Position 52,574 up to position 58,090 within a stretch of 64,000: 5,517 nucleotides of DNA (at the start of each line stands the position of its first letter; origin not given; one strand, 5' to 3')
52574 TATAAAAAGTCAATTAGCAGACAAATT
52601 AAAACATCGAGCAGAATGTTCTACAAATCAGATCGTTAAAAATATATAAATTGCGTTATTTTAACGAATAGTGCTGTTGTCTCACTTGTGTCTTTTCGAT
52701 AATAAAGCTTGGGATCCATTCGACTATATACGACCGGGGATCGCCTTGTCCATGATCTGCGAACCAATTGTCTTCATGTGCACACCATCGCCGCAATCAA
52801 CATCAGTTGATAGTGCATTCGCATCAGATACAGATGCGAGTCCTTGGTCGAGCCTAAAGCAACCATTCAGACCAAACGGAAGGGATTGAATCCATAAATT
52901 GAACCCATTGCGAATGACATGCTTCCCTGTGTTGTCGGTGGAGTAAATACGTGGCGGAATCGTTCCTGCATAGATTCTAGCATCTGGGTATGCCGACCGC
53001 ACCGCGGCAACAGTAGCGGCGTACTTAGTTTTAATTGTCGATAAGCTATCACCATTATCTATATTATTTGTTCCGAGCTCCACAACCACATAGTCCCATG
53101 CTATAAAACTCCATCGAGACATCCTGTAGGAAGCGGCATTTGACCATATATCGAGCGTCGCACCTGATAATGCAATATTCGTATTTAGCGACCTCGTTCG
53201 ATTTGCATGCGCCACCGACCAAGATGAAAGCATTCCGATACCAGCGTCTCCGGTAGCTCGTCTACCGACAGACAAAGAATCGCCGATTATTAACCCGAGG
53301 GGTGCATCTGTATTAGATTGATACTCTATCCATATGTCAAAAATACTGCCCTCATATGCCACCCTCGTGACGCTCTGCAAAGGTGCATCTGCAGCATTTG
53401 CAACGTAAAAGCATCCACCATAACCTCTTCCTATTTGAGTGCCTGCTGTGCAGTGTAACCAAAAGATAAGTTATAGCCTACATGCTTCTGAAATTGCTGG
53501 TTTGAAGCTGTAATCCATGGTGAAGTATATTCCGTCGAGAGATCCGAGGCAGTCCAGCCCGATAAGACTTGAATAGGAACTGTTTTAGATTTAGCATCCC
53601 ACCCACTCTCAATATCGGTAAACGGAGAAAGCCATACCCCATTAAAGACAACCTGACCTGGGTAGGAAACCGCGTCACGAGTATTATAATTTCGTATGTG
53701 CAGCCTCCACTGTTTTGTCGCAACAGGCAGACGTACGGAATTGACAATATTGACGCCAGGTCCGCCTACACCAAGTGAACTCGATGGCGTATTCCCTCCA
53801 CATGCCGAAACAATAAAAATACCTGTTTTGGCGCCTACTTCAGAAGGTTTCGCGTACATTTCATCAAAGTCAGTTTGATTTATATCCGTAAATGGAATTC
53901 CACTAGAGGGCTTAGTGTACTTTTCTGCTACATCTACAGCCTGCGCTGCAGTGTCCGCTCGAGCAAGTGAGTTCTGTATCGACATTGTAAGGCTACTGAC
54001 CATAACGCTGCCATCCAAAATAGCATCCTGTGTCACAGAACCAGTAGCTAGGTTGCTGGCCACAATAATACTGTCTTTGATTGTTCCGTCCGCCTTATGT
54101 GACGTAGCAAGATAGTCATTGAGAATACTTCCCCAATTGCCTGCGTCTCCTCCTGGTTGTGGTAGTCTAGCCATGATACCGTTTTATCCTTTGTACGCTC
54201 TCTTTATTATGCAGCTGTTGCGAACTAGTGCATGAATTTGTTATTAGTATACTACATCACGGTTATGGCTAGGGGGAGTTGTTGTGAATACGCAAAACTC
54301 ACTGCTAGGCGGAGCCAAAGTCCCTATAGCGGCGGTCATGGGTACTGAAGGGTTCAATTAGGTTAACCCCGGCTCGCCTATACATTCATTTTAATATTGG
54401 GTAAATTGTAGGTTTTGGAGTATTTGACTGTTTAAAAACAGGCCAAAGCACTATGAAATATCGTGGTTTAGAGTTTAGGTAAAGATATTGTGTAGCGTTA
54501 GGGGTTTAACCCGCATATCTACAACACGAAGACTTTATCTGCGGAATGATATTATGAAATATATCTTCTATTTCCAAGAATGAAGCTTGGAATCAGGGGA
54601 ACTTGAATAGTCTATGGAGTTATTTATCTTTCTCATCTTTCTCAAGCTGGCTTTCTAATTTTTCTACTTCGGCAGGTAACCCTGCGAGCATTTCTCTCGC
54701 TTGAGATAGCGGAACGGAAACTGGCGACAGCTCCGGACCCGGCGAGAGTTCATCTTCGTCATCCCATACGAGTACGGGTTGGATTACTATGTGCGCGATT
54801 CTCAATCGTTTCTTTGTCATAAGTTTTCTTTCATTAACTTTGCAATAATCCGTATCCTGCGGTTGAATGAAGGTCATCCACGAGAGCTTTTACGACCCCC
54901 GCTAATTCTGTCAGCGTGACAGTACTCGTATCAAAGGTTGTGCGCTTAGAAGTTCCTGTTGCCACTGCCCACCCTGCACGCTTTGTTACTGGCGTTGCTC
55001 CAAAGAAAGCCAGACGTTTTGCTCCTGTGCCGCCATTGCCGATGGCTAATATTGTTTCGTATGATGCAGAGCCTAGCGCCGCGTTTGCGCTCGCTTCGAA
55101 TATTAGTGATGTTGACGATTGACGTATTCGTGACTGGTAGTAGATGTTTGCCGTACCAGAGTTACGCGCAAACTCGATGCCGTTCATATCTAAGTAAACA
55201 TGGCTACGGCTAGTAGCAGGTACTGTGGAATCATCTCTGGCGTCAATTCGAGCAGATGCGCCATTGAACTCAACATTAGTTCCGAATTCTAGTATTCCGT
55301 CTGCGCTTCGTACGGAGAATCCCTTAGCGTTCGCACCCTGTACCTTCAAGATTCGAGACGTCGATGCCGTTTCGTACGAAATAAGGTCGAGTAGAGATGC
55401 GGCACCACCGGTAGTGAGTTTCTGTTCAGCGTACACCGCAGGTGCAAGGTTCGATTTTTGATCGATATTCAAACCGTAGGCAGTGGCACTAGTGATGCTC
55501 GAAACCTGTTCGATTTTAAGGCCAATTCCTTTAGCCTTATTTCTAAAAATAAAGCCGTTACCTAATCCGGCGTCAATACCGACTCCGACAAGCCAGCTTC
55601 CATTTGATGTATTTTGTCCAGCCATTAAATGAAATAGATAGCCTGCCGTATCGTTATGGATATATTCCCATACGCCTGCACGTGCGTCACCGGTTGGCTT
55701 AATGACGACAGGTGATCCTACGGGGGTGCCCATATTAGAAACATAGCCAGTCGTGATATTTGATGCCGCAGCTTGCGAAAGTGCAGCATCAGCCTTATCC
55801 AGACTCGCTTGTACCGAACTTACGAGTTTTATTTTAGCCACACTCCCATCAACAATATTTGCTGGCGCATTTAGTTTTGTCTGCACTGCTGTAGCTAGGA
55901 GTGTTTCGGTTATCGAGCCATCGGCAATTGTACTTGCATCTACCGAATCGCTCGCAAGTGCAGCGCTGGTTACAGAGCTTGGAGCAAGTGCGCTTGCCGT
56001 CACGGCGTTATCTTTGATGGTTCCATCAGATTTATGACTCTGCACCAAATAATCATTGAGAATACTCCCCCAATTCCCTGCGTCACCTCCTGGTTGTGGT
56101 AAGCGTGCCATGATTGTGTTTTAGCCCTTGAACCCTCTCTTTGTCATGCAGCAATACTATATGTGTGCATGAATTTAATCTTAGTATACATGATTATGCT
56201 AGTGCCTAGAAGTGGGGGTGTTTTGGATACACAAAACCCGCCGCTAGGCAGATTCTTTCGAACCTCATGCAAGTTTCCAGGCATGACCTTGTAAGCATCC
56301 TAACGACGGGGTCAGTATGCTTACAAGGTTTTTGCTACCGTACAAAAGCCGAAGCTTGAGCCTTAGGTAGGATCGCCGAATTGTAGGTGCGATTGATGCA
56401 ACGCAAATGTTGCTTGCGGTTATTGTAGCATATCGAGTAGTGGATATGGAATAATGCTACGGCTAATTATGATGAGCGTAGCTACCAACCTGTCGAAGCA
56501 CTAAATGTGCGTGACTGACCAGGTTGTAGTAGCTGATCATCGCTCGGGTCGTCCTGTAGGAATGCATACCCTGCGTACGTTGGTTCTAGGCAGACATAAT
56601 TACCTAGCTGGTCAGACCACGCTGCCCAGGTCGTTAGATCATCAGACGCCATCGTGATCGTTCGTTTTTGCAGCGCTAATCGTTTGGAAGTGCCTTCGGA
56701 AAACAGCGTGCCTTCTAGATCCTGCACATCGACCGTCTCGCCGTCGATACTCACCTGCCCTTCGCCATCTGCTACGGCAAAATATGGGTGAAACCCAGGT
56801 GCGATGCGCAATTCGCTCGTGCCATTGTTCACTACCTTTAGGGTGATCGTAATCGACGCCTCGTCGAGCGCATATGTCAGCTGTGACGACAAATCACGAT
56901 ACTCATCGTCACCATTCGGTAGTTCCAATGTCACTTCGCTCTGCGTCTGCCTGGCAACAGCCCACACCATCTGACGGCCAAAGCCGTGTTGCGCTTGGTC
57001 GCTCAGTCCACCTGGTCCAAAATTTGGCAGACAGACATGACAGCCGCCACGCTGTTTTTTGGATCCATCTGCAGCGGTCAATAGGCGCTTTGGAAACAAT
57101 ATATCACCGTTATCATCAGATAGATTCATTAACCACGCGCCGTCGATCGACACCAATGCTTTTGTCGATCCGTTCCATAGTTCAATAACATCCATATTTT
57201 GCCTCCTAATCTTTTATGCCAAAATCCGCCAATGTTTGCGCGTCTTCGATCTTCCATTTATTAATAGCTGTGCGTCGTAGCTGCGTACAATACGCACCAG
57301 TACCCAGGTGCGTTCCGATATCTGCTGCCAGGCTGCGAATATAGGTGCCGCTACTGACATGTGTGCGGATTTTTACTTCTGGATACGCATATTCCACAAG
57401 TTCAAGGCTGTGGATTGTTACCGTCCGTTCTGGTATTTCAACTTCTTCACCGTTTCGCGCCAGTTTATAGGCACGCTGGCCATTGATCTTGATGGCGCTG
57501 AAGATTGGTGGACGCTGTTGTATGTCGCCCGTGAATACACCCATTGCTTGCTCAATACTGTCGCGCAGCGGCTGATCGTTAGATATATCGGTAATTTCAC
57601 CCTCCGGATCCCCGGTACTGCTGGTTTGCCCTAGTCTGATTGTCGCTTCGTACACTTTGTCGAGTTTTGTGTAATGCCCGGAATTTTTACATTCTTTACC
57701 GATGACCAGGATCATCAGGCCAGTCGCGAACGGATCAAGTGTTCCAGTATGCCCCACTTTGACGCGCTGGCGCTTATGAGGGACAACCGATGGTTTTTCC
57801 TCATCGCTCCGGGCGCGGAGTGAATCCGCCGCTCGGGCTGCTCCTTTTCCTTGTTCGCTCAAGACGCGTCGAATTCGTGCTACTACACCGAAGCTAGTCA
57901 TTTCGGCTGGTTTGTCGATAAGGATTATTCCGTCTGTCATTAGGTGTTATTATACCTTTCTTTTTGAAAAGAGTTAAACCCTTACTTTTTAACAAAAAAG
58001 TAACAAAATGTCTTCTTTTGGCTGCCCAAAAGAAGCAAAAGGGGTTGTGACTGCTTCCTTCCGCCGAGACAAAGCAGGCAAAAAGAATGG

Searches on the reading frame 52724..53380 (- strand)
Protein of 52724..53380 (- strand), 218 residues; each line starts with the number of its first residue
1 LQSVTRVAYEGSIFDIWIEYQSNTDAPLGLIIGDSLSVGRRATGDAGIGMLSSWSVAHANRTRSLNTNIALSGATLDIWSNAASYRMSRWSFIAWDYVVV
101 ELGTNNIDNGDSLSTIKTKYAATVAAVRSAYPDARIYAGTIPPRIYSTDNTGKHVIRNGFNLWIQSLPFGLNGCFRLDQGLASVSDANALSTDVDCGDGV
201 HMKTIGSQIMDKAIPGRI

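Call 19: search_protein_families(library=pfam, proteins=[window:52724-53380:-], max_evalue=0.01)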
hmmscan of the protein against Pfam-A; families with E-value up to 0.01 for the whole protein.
window:52724-53380:- (218 aa): 2 families
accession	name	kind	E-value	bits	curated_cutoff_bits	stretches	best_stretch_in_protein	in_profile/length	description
PF13472.12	Lipase_GDSL_2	-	1e-15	59.1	32.9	1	32-208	2-177/178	GDSL-like Lipase/Acylhydrolase family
PF00657.28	Lipase_GDSL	-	5.2e-07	30.4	23.6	1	31-210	3-204/208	GDSL-like Lipase/Acylhydrolase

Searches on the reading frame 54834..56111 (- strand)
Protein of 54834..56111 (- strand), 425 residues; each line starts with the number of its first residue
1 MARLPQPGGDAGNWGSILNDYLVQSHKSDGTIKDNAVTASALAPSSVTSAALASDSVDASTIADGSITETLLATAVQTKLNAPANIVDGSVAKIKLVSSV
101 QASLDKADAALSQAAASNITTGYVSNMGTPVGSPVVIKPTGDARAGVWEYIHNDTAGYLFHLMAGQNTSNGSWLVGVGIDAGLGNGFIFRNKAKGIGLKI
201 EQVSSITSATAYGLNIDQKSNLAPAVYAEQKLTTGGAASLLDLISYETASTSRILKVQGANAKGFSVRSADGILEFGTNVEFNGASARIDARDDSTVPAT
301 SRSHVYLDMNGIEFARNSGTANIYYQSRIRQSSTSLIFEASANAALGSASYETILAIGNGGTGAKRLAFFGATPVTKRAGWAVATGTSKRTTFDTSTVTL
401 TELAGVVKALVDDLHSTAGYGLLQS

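Call 6: search_protein_families(library=pfam, proteins=[window:54834-56111:-], max_evalue=0.01)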
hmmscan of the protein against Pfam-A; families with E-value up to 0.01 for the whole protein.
window:54834-56111:- (425 aa): 0 families

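Call 26: search_protein_families(library=phrogs, proteins=[window:54837-56111:-], max_evalue=0.001)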
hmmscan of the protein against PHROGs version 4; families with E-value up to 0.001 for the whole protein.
window:54837-56111:- (425 aa): 2 families
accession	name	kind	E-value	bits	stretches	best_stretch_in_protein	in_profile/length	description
phrog_892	-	tail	0.00016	21.4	1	32-106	365-437/782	tail fiber protein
phrog_28766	-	tail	0.00035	20.1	1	15-108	129-218/472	tail fiber protein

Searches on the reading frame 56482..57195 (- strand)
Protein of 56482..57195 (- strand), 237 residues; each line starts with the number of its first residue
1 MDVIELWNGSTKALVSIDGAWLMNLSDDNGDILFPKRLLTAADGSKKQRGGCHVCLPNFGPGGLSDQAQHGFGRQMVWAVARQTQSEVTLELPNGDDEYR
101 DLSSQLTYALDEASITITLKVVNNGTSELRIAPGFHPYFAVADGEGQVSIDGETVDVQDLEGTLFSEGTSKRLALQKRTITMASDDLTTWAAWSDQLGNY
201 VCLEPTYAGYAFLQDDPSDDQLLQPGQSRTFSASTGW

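Call 19: search_protein_families(library=pfam, proteins=[window:56482-57195:-], max_evalue=0.01)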
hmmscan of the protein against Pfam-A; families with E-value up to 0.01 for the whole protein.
window:56482-57195:- (237 aa): 1 family
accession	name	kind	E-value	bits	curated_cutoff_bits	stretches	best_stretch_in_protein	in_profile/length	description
PF01263.26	Aldose_epim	-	8.1e-22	78.4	27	1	3-171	2-193/299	Aldose 1-epimerase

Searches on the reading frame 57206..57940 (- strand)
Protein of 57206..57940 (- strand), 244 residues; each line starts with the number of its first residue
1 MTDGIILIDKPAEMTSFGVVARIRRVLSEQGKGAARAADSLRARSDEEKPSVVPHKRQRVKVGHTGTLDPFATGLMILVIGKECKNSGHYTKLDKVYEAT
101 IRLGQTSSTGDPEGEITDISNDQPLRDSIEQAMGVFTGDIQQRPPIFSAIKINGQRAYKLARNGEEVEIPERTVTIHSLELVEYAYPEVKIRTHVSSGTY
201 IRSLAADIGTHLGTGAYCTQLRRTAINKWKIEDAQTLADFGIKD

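Call 77: search_protein_families(library=pfam, proteins=[window:57206-57940:-], max_evalue=0.001)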
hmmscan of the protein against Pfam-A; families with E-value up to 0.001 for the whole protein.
window:57206-57940:- (244 aa): 2 families
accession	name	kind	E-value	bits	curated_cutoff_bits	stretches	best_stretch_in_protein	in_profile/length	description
PF01509.24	TruB_N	-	6.4e-51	173.1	27.3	1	59-201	6-149/149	TruB family pseudouridylate synthase (N terminal domain)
PF16198.10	TruB_C_2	-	2.2e-07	31.3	29.3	1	202-240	1-39/66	tRNA pseudouridylate synthase B C-terminal domain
